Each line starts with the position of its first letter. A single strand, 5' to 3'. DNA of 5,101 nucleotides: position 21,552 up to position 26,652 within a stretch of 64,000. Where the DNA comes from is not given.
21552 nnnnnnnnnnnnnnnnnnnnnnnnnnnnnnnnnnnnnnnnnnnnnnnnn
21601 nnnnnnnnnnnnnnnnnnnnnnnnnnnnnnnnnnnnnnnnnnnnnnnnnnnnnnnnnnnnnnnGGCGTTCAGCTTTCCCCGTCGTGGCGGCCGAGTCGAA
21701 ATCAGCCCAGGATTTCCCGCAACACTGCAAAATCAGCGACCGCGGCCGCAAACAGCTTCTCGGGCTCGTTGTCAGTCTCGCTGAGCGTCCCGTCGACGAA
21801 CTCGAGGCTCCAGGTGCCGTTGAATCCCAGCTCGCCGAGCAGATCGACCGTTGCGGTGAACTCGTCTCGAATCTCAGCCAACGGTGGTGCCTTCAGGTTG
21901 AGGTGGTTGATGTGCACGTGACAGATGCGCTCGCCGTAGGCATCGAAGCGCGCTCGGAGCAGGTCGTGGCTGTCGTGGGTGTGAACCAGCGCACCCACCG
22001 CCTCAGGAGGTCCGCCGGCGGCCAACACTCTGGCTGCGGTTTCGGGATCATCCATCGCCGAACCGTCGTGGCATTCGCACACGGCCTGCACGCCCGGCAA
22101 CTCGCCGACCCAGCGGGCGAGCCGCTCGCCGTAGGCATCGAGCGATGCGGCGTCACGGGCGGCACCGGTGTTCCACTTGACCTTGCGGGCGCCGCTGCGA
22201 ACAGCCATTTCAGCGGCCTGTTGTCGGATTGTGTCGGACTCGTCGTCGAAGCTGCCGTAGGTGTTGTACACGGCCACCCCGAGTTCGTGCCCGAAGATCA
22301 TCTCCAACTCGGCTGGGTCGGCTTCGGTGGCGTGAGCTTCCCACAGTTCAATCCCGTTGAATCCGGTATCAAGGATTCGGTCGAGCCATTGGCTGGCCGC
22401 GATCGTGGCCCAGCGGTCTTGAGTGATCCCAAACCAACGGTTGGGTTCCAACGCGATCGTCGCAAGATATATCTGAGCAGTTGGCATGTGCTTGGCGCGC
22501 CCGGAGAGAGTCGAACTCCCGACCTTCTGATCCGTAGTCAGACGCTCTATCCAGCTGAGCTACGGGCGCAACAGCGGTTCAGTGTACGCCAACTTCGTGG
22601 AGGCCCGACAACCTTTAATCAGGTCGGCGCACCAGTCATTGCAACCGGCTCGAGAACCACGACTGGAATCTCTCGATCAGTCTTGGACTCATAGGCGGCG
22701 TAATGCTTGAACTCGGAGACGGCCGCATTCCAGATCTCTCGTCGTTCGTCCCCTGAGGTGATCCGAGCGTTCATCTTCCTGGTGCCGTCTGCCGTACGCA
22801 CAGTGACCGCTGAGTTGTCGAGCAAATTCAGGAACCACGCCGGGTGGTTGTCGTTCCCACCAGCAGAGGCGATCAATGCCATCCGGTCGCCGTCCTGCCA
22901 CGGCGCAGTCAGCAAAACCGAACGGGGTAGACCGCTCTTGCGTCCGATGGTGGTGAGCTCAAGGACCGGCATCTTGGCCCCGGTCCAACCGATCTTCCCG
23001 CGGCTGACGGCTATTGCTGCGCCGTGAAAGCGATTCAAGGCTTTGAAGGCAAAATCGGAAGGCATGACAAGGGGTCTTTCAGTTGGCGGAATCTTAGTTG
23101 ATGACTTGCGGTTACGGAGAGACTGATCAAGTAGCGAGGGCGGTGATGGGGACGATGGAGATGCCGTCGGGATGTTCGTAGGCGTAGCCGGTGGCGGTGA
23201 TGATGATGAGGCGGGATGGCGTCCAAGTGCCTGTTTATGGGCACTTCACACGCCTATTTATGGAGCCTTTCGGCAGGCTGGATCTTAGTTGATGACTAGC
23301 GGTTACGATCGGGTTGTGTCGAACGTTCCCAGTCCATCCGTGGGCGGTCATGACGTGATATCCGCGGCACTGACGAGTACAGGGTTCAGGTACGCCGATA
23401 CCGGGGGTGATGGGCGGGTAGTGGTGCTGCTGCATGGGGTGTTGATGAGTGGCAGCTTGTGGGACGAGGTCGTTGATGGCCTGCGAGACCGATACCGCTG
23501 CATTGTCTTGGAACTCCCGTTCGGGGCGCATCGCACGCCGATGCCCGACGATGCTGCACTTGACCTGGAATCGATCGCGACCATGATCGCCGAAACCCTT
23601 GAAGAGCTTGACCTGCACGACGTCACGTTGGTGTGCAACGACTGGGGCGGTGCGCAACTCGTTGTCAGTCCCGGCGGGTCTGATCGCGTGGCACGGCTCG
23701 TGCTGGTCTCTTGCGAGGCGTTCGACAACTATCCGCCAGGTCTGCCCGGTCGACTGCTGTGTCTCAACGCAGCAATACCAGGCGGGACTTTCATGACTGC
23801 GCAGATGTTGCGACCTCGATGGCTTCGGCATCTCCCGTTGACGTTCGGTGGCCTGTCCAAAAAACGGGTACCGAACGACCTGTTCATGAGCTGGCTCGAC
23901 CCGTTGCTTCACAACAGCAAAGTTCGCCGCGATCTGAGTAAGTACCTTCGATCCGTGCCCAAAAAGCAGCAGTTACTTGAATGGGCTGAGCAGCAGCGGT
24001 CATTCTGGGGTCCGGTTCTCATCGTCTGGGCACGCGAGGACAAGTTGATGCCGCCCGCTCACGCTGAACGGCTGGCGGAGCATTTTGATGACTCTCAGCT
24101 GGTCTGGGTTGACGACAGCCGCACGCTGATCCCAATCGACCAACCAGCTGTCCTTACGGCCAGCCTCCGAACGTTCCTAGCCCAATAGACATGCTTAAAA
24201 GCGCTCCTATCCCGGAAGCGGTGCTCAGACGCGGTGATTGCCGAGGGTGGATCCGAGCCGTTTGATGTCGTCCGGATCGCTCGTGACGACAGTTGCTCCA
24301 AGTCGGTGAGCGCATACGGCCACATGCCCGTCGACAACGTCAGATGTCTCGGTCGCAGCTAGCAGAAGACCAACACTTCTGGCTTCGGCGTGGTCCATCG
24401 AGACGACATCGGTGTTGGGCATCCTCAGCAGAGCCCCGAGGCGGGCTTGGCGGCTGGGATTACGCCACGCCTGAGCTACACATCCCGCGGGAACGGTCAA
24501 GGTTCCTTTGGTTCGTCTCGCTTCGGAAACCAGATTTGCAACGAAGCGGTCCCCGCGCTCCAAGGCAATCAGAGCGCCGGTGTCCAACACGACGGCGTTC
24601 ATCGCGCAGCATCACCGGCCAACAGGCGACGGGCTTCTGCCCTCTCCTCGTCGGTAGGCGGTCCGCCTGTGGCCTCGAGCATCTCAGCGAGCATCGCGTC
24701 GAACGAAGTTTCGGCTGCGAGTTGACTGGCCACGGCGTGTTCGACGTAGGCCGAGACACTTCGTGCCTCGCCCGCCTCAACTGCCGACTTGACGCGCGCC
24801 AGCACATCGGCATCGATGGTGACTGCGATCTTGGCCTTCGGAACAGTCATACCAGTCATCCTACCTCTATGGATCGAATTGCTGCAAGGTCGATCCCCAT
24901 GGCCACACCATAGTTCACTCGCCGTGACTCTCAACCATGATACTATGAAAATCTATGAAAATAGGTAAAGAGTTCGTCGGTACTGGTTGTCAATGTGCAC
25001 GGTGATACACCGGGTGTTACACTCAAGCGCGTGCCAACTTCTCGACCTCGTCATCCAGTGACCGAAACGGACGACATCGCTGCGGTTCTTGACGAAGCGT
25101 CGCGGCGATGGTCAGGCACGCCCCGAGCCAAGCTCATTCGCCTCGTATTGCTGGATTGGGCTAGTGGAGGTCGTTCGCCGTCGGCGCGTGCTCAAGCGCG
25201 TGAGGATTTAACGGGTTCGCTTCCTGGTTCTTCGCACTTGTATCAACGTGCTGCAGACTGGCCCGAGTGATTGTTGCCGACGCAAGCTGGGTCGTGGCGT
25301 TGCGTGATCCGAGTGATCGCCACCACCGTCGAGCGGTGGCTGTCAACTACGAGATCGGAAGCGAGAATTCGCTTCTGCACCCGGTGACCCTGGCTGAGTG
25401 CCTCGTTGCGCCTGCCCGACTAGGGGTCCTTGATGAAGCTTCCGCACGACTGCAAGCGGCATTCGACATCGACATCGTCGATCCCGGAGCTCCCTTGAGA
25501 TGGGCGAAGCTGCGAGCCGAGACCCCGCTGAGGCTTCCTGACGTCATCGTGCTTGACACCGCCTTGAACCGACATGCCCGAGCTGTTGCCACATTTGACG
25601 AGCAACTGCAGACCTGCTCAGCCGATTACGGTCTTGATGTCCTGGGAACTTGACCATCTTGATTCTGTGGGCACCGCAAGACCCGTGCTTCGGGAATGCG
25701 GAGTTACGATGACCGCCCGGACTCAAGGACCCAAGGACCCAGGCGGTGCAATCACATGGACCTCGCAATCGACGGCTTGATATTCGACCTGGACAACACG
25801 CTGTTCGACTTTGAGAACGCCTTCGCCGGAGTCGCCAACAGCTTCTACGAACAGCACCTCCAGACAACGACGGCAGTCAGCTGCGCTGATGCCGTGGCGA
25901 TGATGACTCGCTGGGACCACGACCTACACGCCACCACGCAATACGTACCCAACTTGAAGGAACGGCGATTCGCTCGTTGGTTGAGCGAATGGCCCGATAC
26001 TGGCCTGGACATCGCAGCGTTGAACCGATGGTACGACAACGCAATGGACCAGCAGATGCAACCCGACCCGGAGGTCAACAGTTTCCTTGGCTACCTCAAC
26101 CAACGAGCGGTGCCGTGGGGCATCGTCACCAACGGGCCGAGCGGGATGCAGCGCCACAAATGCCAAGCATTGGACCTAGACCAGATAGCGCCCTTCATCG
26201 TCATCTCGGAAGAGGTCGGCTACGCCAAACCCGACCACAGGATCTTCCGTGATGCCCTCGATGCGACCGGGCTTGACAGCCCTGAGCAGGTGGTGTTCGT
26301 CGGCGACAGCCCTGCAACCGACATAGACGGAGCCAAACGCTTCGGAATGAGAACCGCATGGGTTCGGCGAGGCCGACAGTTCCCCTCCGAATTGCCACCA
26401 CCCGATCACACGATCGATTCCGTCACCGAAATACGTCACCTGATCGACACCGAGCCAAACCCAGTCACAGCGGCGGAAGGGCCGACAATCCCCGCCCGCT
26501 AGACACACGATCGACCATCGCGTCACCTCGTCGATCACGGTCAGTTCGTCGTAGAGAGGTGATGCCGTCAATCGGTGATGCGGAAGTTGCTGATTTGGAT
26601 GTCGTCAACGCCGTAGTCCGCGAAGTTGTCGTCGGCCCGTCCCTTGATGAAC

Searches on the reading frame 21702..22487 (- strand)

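Call 30: search_protein_families(library=pfam, proteins=[window:21702-22487:-])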
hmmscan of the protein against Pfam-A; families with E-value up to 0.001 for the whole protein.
window:21702-22487:- (261 aa): 1 family
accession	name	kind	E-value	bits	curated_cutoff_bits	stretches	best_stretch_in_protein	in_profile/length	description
PF01261.30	AP_endonuc_2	-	2.6e-08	34.3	31.1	1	36-244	2-237/249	Xylose isomerase-like TIM barrel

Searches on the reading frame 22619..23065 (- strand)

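Call 69: search_protein_families(library=pfam, proteins=[window:22619-23065:-], max_evalue=0.001)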
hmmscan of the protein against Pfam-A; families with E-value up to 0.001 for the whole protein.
window:22619-23065:- (148 aa): 1 family
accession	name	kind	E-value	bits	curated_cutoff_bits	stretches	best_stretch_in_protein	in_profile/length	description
PF04075.20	F420H2_quin_red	-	2.8e-29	102.3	22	1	12-140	3-130/130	F420H(2)-dependent quinone reductase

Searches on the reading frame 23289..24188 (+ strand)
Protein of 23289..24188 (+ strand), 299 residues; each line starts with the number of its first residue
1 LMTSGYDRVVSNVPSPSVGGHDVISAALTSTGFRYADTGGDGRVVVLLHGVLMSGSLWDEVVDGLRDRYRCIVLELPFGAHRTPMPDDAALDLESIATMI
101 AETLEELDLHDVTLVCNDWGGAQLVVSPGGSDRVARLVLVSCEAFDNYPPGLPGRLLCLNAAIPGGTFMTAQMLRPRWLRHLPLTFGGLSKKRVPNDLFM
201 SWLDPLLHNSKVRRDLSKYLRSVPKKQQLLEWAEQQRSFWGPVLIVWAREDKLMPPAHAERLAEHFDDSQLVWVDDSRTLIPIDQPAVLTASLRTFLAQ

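Call 30: search_protein_families(library=pfam, proteins=[window:23289-24188:+])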
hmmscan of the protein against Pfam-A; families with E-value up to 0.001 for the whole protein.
window:23289-24188:+ (299 aa): 2 families
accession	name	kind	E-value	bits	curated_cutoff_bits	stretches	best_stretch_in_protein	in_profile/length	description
PF00561.26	Abhydrolase_1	-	2.5e-18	67.1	25.8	1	44-278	2-237/245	alpha/beta hydrolase fold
PF12697.13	Abhydrolase_6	-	2e-14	55.2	26.3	1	45-287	1-212/217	Alpha/beta hydrolase family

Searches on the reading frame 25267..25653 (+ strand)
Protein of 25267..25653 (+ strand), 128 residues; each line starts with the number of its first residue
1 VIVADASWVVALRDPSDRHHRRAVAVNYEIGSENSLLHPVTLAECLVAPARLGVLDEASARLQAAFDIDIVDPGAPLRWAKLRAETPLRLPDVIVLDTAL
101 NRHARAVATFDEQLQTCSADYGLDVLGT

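Call 69: search_protein_families(library=pfam, proteins=[window:25267-25653:+], max_evalue=0.001)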
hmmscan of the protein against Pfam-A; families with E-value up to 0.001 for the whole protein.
window:25267-25653:+ (128 aa): 1 family
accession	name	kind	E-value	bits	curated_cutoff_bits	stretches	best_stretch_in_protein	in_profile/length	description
PF01850.27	PIN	-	2e-09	38.5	23.6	1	2-115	1-115/120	PIN domain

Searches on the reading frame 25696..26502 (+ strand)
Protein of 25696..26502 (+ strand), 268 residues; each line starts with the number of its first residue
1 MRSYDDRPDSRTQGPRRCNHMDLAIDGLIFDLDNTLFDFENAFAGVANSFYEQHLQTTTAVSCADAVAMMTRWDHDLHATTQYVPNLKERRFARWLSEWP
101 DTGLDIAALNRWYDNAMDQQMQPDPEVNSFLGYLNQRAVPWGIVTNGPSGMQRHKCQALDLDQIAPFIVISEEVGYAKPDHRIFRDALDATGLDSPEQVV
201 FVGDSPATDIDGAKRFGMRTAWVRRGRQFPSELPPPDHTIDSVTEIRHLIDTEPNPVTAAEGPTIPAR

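Call 31: search_protein_families(library=pfam, proteins=[window:25696-26502:+])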
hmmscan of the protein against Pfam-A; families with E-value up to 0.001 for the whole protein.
window:25696-26502:+ (268 aa): 5 families
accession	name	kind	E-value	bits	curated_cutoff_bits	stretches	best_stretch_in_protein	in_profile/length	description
PF13419.12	HAD_2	-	3.9e-26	92.7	23.8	1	28-223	1-178/178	Haloacid dehalogenase-like hydrolase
PF00702.32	Hydrolase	-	5.5e-26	92.6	26.4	1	25-217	1-191/191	haloacid dehalogenase-like hydrolase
PF13242.12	Hydrolase_like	-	1.1e-15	57.8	22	1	177-245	3-74/75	HAD-hyrolase-like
PF12710.13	HAD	-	2.8e-05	25.1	27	1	29-211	2-186/189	haloacid dehalogenase-like hydrolase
PF09419.16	PGP_phosphatase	-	0.00043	20.3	20.4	0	192-226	132-166/168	Mitochondrial PGP phosphatase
